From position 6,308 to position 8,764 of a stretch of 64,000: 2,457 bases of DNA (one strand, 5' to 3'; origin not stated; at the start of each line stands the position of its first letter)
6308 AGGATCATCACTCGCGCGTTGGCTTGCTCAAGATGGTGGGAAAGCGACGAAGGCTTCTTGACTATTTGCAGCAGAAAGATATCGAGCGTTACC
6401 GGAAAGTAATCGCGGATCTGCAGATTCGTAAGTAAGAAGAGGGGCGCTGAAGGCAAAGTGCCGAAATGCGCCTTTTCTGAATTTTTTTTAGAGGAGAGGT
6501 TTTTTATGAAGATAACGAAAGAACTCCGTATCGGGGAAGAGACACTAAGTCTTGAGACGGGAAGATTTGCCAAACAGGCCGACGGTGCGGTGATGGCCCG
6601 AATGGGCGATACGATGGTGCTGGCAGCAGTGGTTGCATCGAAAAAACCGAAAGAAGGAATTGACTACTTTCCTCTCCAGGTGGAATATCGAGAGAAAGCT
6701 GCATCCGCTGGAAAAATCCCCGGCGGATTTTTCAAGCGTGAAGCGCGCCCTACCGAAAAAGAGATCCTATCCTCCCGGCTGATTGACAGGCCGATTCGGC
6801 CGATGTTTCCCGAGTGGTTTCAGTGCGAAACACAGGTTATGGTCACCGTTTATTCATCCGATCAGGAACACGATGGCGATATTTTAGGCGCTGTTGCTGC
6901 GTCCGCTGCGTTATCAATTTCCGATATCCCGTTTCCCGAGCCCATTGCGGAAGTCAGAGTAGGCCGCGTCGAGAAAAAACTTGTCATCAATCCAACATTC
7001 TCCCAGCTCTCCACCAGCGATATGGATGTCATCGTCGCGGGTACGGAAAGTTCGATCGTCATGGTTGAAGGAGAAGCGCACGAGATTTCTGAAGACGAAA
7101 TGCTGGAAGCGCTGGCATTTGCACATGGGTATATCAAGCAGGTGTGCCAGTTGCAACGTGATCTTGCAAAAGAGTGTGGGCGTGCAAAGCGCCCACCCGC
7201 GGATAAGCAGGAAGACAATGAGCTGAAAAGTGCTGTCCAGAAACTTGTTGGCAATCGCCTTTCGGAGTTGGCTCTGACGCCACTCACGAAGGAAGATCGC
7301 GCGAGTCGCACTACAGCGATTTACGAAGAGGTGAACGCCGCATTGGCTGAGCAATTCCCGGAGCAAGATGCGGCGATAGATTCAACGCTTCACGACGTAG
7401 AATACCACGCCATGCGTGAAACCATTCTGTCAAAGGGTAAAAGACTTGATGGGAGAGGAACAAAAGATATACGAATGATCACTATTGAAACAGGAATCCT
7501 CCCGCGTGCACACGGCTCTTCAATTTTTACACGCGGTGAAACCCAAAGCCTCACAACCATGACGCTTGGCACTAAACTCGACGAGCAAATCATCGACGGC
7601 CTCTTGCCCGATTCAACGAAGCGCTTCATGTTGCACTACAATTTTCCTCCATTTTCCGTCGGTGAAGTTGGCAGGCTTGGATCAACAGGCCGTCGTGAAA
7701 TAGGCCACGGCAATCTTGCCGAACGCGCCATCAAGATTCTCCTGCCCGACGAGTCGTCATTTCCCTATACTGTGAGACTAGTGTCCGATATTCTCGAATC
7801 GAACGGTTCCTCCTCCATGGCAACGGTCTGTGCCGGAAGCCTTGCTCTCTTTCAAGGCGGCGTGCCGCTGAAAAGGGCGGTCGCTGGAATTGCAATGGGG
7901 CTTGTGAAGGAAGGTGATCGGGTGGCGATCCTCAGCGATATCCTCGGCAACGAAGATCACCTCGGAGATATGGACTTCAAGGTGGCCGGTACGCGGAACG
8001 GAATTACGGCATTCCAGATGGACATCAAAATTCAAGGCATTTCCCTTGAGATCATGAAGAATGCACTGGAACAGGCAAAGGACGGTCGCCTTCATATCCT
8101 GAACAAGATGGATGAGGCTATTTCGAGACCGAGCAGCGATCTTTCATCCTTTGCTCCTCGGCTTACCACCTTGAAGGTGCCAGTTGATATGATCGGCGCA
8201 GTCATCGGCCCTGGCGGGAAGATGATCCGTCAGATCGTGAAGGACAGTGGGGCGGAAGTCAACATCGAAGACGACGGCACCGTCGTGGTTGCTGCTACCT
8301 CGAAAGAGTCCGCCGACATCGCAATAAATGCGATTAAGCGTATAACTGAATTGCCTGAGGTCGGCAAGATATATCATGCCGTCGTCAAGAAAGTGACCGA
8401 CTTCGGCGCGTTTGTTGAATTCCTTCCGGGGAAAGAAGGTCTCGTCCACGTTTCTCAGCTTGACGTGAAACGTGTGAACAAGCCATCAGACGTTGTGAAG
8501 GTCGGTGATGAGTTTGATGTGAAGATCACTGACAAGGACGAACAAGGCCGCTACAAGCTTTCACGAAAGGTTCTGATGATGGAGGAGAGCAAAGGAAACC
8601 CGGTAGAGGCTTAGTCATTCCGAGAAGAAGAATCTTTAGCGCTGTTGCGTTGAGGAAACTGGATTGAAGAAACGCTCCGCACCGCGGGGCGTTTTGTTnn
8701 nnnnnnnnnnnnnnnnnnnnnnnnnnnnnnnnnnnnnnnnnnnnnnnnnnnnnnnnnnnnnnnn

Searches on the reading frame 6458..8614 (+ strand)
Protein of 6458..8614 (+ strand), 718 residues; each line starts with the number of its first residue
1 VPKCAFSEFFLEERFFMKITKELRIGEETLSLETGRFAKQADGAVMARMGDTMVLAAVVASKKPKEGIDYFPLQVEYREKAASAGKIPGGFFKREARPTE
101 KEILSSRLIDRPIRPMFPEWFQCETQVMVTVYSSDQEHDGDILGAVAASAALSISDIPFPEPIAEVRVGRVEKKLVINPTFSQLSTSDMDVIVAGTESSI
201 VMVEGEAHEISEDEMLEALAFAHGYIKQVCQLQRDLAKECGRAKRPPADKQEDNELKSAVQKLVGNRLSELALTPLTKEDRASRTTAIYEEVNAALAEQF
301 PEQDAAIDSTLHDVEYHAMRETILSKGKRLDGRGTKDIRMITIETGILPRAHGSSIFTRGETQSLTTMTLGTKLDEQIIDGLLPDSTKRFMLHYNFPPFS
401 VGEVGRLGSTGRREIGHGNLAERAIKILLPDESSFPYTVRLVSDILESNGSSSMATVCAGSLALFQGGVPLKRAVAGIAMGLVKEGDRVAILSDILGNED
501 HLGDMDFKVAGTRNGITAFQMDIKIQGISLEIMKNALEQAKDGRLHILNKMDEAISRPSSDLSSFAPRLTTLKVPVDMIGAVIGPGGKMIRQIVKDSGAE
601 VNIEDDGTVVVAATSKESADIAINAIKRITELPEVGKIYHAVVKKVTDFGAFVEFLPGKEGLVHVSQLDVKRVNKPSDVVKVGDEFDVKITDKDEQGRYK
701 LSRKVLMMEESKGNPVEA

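Call 40: search_protein_families(library=ncbifam, proteins=[window:6458-8614:+], max_evalue=0.00001)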
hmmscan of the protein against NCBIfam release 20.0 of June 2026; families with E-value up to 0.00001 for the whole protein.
window:6458-8614:+ (718 aa): 26 families (the best 25 are shown)
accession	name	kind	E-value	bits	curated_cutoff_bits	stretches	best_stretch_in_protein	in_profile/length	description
TIGR03591.1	polynuc_phos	equivalog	1.5e-302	1005.2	525.05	1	25-705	2-688/689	polyribonucleotide nucleotidyltransferase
NF008805.1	PRK11824.1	equivalog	1.1e-301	1002.3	471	1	21-704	2-681/683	polyribonucleotide nucleotidyltransferase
TIGR02696.1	pppGpp_PNP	exception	1.9e-203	677.8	1106.75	1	23-701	12-718/720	guanosine pentaphosphate synthetase I/polyribonucleotide nucleotidyltransferase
TIGR02065.1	ECX1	equivalog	1.9e-35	122.3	318.7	2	323-555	3-226/230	exosome complex exonuclease Rrp41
NF005208.0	PRK06676.1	equivalog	2.3e-19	69.7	368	1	628-710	271-354/391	30S ribosomal protein S1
NF010379.0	PRK13806.1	equivalog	1.1e-16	60.6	648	1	628-715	285-369/491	30S ribosomal protein S1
NF000907.0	PRK00087.1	equivalog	1.9e-16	59.4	624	1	634-707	562-636/671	bifunctional 4-hydroxy-3-methylbut-2-enyl diphosphate reductase/30S ribosomal protein S1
TIGR01966.1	RNasePH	equivalog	6.5e-14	51.7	141.5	0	154-236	149-234/236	ribonuclease PH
NF004954.0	PRK06299.1-4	equivalog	8.2e-14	50.7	727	1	629-698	186-254/560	30S ribosomal protein S1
NF004953.0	PRK06299.1-3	equivalog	1e-13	50.5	720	1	598-698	341-449/580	30S ribosomal protein S1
NF004955.0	PRK06299.1-5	equivalog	3.9e-13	48.5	878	1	629-702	193-265/566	30S ribosomal protein S1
NF004952.0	PRK06299.1-2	equivalog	4.9e-13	48.3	524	1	634-706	217-289/580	30S ribosomal protein S1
TIGR00717.1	rpsA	equivalog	9.1e-13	47.6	577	1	630-702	267-341/516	30S ribosomal protein S1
NF005911.0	PRK07899.1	equivalog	1.3e-12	47.2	691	1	635-702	208-275/486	30S ribosomal protein S1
NF004951.0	PRK06299.1-1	equivalog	2.5e-12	45.9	918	1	635-702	191-258/556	30S ribosomal protein S1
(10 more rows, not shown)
